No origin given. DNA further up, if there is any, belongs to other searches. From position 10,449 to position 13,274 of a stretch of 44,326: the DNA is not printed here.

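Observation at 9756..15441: NuoE/F/G-like trio and NfnA/B-like pair in one operon: candidate five-subunit bifurcating NAD(P)H/ferredoxin enzyme with no hydrogenase or formate dehydrogenase catalytic subunit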

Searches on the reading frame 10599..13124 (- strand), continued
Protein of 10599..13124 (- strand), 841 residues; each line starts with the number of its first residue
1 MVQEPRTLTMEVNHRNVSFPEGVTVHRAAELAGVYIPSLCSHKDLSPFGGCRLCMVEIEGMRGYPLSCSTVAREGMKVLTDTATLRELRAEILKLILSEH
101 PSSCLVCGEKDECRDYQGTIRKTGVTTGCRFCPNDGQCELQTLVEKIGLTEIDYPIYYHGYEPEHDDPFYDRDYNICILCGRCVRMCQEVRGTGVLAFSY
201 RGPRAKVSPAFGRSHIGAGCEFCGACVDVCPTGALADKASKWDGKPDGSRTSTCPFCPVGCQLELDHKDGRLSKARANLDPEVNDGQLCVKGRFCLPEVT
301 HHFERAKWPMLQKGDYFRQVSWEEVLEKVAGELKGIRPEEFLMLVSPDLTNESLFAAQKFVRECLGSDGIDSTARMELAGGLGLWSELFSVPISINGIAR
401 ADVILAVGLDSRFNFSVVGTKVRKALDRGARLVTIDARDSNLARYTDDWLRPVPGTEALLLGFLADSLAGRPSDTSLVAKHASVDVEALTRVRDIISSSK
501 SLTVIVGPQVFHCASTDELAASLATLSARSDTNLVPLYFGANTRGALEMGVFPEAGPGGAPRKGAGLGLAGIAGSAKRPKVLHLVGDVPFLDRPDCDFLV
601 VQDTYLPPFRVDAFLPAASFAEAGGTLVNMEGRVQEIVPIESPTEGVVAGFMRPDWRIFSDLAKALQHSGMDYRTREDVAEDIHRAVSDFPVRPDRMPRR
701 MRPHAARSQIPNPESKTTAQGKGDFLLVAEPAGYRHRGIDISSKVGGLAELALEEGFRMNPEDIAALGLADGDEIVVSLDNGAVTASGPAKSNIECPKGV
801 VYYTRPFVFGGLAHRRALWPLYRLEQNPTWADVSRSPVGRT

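Call 41: search_protein_families(library=pfam, proteins=[L064:6855-9965:+, L064:9938-12532:+, L064:12561-14024:+, L064:14075-16090:+, L064:5889-6245:+, L033:970-4149:+, L033:4074-6686:+], max_evalue=0.00001)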
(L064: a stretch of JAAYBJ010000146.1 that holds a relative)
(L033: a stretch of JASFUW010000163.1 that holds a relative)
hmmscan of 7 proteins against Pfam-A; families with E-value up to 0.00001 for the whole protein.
L064:6855-9965:+ (1036 aa): 13 families
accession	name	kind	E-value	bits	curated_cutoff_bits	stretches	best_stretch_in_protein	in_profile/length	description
PF01512.22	Complex1_51K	-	8.6e-42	143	31.2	1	179-349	1-148/150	Nuo51 FMN-binding domain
PF07992.20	Pyr_redox_2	-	9.9e-31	107.7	26.1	1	655-945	2-284/291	Pyridine nucleotide-disulphide oxidoreductase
PF10589.14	NADH_4Fe-4S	-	3e-30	104.3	23.5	1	461-545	1-85/85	NADH-ubiquinone oxidoreductase-F iron-sulfur binding region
PF14691.11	Fer4_20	-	1.1e-17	64.3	25.8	1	553-640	21-111/113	Dihydroprymidine dehydrogenase domain II, 4Fe-4S cluster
PF13738.12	Pyr_redox_3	-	3.2e-13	50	30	1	742-936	127-305/305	Pyridine nucleotide-disulphide oxidoreductase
PF00070.33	Pyr_redox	-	1.6e-10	41.8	22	0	655-696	1-42/82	Pyridine nucleotide-disulphide oxidoreductase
PF13450.12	NAD_binding_8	-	2.6e-09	37.7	21.9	1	658-693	1-36/68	NAD(P)-binding Rossmann-like domain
PF10531.15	SLBB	-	1.6e-08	34.7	27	1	375-422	3-53/55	SLBB domain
PF12831.13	FAD_oxidored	-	2.5e-08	34.1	27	0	656-695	2-41/416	FAD dependent oxidoreductase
PF01262.27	AlaDh_PNT_C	-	4.5e-07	30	23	0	779-821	21-64/214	Alanine dehydrogenase/PNT, C-terminal domain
PF01946.23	Thi4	-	8.6e-07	28.9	26.2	1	651-690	15-55/235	Thi4 family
PF01266.30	DAO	-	1.2e-06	28.8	27.9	1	655-690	1-37/353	FAD dependent oxidoreductase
PF01134.28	GIDA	-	9.6e-06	25.3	22.1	0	655-714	1-60/391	Glucose inhibited division protein A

L064:9938-12532:+ (864 aa): 9 families
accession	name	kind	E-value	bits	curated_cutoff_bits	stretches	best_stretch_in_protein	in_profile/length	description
PF13510.11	Fer2_4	-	6.2e-22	77.9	22.8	1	28-101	5-81/82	2Fe-2S iron-sulfur cluster binding domain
PF00384.28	Molybdopterin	-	3.6e-18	66.2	24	1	418-487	282-352/353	Molybdopterin oxidoreductase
PF10418.14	DHODB_Fe-S_bind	-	2.9e-12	46.5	23.9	1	786-822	1-40/41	Iron-sulfur cluster binding domain of dihydroorotate dehydrogenase B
PF22117.2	Fer4_Nqo3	-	4.2e-09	36.9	27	1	187-254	2-66/67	NADH-quinone oxidoreductase subunit 3, ferredoxin-like domain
PF12838.12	Fer4_7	-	1.3e-08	35.6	27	1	196-252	2-51/52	4Fe-4S dicluster domain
PF13187.11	Fer4_9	-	2.1e-07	31.3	27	1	196-252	2-50/52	4Fe-4S dicluster domain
PF00111.32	Fer2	-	1.1e-06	28.9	21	1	30-90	2-75/77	2Fe-2S iron-sulfur cluster binding domain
PF00037.32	Fer4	-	2.7e-06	27.4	21.1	0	237-252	6-21/24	4Fe-4S binding domain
PF14697.11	Fer4_21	-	9.9e-06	26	35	1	194-251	6-53/59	4Fe-4S dicluster domain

L064:12561-14024:+ (487 aa): 9 families
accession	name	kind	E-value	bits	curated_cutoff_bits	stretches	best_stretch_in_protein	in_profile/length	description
PF14691.11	Fer4_20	-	9.7e-44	148.2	25.8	1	34-143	1-111/113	Dihydroprymidine dehydrogenase domain II, 4Fe-4S cluster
PF07992.20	Pyr_redox_2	-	2.1e-40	139.4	26.1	1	158-465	2-291/291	Pyridine nucleotide-disulphide oxidoreductase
PF00070.33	Pyr_redox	-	1.6e-15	57.8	22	1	299-372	1-78/82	Pyridine nucleotide-disulphide oxidoreductase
PF13738.12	Pyr_redox_3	-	3.8e-15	56.4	30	1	291-449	157-305/305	Pyridine nucleotide-disulphide oxidoreductase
PF01262.27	AlaDh_PNT_C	-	1.4e-10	41.4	23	0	269-351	2-78/214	Alanine dehydrogenase/PNT, C-terminal domain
PF13241.12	NAD_binding_7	-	3.4e-07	31.2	22.1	0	296-344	6-51/104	Putative NAD(P)-binding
PF13450.12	NAD_binding_8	-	9.1e-07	29.5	21.9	1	161-193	1-33/68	NAD(P)-binding Rossmann-like domain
PF03486.20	HI0933_like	-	8.6e-06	25.8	50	0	158-192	2-36/244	HI0933-like protein Rossmann domain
PF12831.13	FAD_oxidored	-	9.1e-06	25.6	27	0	159-199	2-42/416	FAD dependent oxidoreductase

L064:14075-16090:+ (671 aa): 2 families
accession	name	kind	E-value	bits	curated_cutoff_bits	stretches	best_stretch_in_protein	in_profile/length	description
PF03781.23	FGE-sulfatase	-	1e-41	143.8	23.3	1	40-258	5-254/255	Sulfatase-modifying factor enzyme 1-like domain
PF13088.12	BNR_2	-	2e-19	70.5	31.4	1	330-616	1-263/277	BNR repeat-like domain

L064:5889-6245:+ (118 aa): 0 families

L033:970-4149:+ (1059 aa): 10 families
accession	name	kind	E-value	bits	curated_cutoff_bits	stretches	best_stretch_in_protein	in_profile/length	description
PF01512.22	Complex1_51K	-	1.8e-46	158.2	31.2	1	181-351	1-148/150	Nuo51 FMN-binding domain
PF10589.14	NADH_4Fe-4S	-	1.6e-34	118.1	23.5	1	463-547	1-85/85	NADH-ubiquinone oxidoreductase-F iron-sulfur binding region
PF07992.20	Pyr_redox_2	-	3.1e-31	109.3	26.1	1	658-955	2-291/291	Pyridine nucleotide-disulphide oxidoreductase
PF14691.11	Fer4_20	-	4e-24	85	25.8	1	552-640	23-108/113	Dihydroprymidine dehydrogenase domain II, 4Fe-4S cluster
PF13450.12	NAD_binding_8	-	4.2e-10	40.2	21.9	1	661-695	1-35/68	NAD(P)-binding Rossmann-like domain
PF13738.12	Pyr_redox_3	-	1.5e-09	38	30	1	745-939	127-305/305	Pyridine nucleotide-disulphide oxidoreductase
PF00070.33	Pyr_redox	-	1.1e-07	32.7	22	0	658-692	1-35/82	Pyridine nucleotide-disulphide oxidoreductase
PF01266.30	DAO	-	4.3e-07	30.2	27.9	1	658-693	1-44/353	FAD dependent oxidoreductase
PF01593.30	Amino_oxidase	-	1e-06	28.8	19.8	0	667-693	2-28/443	Flavin containing amine oxidoreductase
PF10531.15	SLBB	-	1.2e-06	28.6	27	1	377-424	3-53/55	SLBB domain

L033:4074-6686:+ (870 aa): 7 families
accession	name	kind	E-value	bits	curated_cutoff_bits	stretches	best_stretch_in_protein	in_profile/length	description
PF00384.28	Molybdopterin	-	6.6e-26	91.6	24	1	323-683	1-353/353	Molybdopterin oxidoreductase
PF13510.11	Fer2_4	-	8.6e-20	71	22.8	1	25-100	3-81/82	2Fe-2S iron-sulfur cluster binding domain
PF04879.21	Molybdop_Fe4S4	-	3.8e-11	43.2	22.7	1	269-314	5-50/55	Molybdopterin oxidoreductase Fe4S4 domain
PF10588.14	NADH-G_4Fe-4S_3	-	1.2e-08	34.8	27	1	107-132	1-26/40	NADH-ubiquinone oxidoreductase-G iron-sulfur binding region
PF22117.2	Fer4_Nqo3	-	5.7e-08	33.3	27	1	189-254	5-67/67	NADH-quinone oxidoreductase subunit 3, ferredoxin-like domain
PF12838.12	Fer4_7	-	1.1e-07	32.6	27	1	194-251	1-51/52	4Fe-4S dicluster domain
PF00037.32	Fer4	-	1.9e-06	27.9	21.1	0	238-253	8-23/24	4Fe-4S binding domain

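Call 46: find_homologous_proteins(query=L064:9938-12529:+, max_evalue=1e-30)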
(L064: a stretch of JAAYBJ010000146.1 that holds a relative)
Query L064:9938-12529:+ (864 aa): 3124 proteins with E <= 1e-30 among 8000 candidates; the best 120 are listed.
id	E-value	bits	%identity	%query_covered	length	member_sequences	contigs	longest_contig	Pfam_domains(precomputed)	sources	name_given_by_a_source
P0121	0.0e+0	1943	100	97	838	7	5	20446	PF10418.15,PF14697.12,PF13510.12,PF00384.28,PF00111.33,PF00037.33,PF12838.13,PF22117.3,PF13187.12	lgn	-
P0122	0.0e+0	1641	84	95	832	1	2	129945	PF10418.15,PF14697.12,PF13510.12,PF00384.28,PF00111.33,PF00037.33,PF12838.13,PF22117.3,PF13187.12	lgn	-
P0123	0.0e+0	1616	82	97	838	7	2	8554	PF10418.15,PF14697.12,PF13510.12,PF00384.28,PF00111.33,PF00037.33,PF12838.13,PF22117.3,PF13187.12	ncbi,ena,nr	ncbi:MAG TPA: sulfide/dihydroorotate dehydrogenase-like FAD/NAD-binding protein [Candidatus Hydrogen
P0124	0.0e+0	1554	80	97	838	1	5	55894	PF10418.15,PF14697.12,PF13510.12,PF00384.28,PF00111.33,PF12837.13,PF00037.33,PF12838.13,PF22117.3,PF13187.12,PF04879.22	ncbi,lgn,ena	-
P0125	0.0e+0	1533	78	97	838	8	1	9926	PF10418.15,PF14697.12,PF13510.12,PF00384.28,PF00111.33,PF12837.13,PF00037.33,PF12838.13,PF22117.3,PF13187.12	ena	-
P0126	0.0e+0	1522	78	95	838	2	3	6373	PF10418.15,PF14697.12,PF13510.12,PF00384.28,PF00111.33,PF00037.33,PF12838.13,PF22117.3,PF13187.12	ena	-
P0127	0.0e+0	1514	77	97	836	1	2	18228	PF10418.15,PF14697.12,PF13510.12,PF00384.28,PF00111.33,PF00037.33,PF12838.13,PF22117.3,PF13187.12,PF04879.22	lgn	-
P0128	0.0e+0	1471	74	97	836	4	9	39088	PF10418.15,PF14697.12,PF13510.12,PF00384.28,PF00111.33,PF12837.13,PF00037.33,PF12838.13,PF22117.3,PF13187.12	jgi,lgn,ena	-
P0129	0.0e+0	1420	73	97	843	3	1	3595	PF10418.15,PF14697.12,PF13510.12,PF00384.28,PF00111.33,PF00037.33,PF12838.13,PF22117.3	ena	-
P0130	0.0e+0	1410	73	95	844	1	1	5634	PF10418.15,PF13510.12,PF00384.28,PF00111.33,PF00037.33,PF12838.13,PF22117.3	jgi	-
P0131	0.0e+0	1406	72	97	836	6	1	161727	PF10418.15,PF14697.12,PF13510.12,PF10588.15,PF00384.28,PF00111.33,PF00037.33,PF12838.13,PF22117.3,PF13187.12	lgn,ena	-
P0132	0.0e+0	1364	69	98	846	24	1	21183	PF10418.15,PF14697.12,PF13510.12,PF00384.28,PF00111.33,PF00037.33,PF12838.13,PF22117.3,PF13187.12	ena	-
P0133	0.0e+0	1338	68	95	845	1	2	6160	PF10418.15,PF14697.12,PF13510.12,PF00384.28,PF00111.33,PF00037.33,PF12838.13,PF22117.3,PF13187.12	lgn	-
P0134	0.0e+0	1331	68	96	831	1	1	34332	PF10418.15,PF14697.12,PF13510.12,PF00384.28,PF00111.33,PF00037.33,PF12838.13,PF22117.3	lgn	-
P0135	0.0e+0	1326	67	96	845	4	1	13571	PF10418.15,PF14697.12,PF13510.12,PF00384.28,PF00111.33,PF00037.33,PF12838.13,PF22117.3,PF13187.12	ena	-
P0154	0.0e+0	1159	60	96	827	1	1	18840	PF10418.15,PF14697.12,PF13510.12,PF10588.15,PF00384.28,PF00111.33,PF12838.13,PF22117.3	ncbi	-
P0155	0.0e+0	1157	60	96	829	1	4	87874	PF10418.15,PF13510.12,PF10588.15,PF00384.28,PF00111.33,PF12838.13,PF22117.3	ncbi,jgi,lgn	-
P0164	0.0e+0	1147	60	97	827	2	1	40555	PF10418.15,PF13510.12,PF00384.28,PF00111.33,PF12838.13,PF22117.3,PF25160.2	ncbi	-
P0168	0.0e+0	1143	60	96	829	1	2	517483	PF10418.15,PF14697.12,PF13510.12,PF00384.28,PF00111.33,PF00037.33,PF12838.13,PF22117.3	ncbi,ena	-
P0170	0.0e+0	1140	59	97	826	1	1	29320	PF10418.15,PF13510.12,PF10588.15,PF00384.28,PF00111.33,PF12838.13,PF22117.3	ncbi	ncbi:MAG: sulfide/dihydroorotate dehydrogenase-like FAD/NAD-binding protein [Planctomycetota bacteri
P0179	0.0e+0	1138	59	97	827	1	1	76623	PF10418.15,PF13510.12,PF00384.28,PF00111.33,PF12838.13,PF22117.3,PF13187.12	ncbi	-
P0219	0.0e+0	1108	58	97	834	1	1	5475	PF10418.15,PF14697.12,PF13510.12,PF10588.15,PF00384.28,PF00111.33,PF00037.33,PF12838.13,PF22117.3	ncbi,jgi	ncbi:MAG: sulfide/dihydroorotate dehydrogenase-like FAD/NAD-binding protein [Dehalococcoidia bacteri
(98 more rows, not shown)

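Call 47: find_encoding_contigs(protein=P0219, flank=8000, max_places=2)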
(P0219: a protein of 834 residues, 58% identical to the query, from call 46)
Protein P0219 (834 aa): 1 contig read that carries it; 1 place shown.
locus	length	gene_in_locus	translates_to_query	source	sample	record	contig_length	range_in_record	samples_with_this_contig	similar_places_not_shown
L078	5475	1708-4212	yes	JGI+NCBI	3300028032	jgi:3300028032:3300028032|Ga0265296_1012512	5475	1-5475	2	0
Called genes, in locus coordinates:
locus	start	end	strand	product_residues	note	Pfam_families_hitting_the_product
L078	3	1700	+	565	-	PF10589:NADH_4Fe-4S, PF14691:Fer4_20, PF01946:Thi4 (weak), PF00070:Pyr_redox (weak), PF00890:FAD_binding_2 (weak), PF01266:DAO, PF07992:Pyr_redox_2, PF13450:NAD_binding_8, +10 more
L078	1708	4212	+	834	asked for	PF00111:Fer2, PF13510:Fer2_4, PF00037:Fer4 (faint), PF12838:Fer4_7, PF14697:Fer4_21 (weak), PF22117:Fer4_Nqo3, PF00384:Molybdopterin, PF10418:DHODB_Fe-S_bind, +1 more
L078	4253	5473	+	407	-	?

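Call 48: find_encoding_contigs(protein=P0170, flank=8000, max_places=2)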
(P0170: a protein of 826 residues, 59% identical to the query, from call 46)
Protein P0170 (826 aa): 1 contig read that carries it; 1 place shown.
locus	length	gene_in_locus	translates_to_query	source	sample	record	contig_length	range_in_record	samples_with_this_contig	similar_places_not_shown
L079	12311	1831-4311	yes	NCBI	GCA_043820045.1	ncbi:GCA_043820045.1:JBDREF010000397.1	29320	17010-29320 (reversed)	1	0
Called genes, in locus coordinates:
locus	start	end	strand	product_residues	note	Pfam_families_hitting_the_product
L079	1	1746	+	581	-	PF10589:NADH_4Fe-4S, PF14691:Fer4_20, PF00070:Pyr_redox (weak), PF00890:FAD_binding_2 (weak), PF01266:DAO, PF07992:Pyr_redox_2, PF13450:NAD_binding_8, PF13738:Pyr_redox_3 (weak), +7 more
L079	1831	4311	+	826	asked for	PF00111:Fer2 (weak), PF13510:Fer2_4, PF10588:NADH-G_4Fe-4S_3 (faint), PF12838:Fer4_7, PF22117:Fer4_Nqo3, PF00384:Molybdopterin, PF10418:DHODB_Fe-S_bind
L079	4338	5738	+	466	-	PF14691:Fer4_20, PF13241:NAD_binding_7 (faint), PF07992:Pyr_redox_2 (weak), PF07992:Pyr_redox_2, PF13450:NAD_binding_8 (weak), PF13738:Pyr_redox_3, PF01262:AlaDh_PNT_C (weak), PF00070:Pyr_redox, +2 more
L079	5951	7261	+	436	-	PF06245:DUF1015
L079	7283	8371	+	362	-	PF00266:Aminotran_5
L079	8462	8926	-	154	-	PF04073:tRNA_edit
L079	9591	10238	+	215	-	-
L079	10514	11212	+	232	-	-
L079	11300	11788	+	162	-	-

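Call 64: list_cluster_members(proteins=[P0014, P0036, P0076, P0119, P0071, P0168, P0155, P0164, P0179, P0154])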
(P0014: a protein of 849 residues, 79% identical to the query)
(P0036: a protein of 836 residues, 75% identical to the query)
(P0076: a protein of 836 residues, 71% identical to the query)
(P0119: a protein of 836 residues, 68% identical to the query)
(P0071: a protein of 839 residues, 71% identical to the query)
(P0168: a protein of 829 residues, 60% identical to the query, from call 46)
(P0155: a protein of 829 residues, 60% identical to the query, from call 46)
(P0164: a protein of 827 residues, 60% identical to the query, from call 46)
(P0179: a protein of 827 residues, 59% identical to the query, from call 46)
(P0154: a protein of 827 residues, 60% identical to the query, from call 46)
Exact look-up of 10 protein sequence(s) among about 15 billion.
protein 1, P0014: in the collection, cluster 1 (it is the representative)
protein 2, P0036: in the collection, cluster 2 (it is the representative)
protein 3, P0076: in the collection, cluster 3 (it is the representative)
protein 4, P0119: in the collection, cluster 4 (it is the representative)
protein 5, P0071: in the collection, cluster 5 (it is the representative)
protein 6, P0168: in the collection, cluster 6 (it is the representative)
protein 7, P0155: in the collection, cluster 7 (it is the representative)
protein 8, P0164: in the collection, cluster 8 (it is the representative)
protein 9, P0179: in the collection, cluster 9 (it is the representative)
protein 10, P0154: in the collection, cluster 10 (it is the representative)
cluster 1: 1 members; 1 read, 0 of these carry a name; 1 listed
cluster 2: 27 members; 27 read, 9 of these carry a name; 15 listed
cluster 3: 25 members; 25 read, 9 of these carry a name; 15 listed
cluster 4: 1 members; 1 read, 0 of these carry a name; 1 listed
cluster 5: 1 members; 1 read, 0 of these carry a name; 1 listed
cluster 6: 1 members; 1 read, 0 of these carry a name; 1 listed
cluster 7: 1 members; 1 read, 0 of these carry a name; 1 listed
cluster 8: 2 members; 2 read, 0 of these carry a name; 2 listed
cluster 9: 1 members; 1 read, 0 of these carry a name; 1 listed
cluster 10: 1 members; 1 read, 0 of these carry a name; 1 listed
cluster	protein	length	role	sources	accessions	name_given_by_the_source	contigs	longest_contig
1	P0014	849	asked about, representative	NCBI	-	-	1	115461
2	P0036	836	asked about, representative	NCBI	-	-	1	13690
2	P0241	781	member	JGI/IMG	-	predicted molibdopterin-dependent oxidoreductase YjgC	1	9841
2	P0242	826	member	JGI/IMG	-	predicted molibdopterin-dependent oxidoreductase YjgC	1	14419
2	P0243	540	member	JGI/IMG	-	predicted molibdopterin-dependent oxidoreductase YjgC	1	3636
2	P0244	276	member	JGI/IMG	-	predicted molibdopterin-dependent oxidoreductase YjgC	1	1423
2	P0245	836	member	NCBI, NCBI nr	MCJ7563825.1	MAG: molybdopterin-dependent oxidoreductase [Candidatus Aminicenantes bacterium] | molybdopterin-dependent oxidoreductase [Candidatus Aminicenantes bacterium]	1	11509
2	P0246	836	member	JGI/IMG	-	predicted molibdopterin-dependent oxidoreductase YjgC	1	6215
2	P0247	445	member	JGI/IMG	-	predicted molibdopterin-dependent oxidoreductase YjgC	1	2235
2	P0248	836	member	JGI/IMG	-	predicted molibdopterin-dependent oxidoreductase YjgC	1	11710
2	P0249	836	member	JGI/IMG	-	formate dehydrogenase alpha subunit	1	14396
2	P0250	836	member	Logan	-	-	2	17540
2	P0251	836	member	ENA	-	-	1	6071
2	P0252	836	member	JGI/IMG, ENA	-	-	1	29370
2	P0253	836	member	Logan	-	-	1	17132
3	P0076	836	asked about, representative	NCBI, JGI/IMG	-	predicted molibdopterin-dependent oxidoreductase YjgC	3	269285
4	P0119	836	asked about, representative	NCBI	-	-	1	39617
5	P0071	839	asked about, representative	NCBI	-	-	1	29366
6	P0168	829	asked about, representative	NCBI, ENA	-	-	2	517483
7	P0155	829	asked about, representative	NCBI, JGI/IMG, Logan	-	-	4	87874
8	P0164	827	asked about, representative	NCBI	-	-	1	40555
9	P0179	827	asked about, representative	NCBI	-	-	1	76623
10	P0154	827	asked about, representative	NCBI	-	-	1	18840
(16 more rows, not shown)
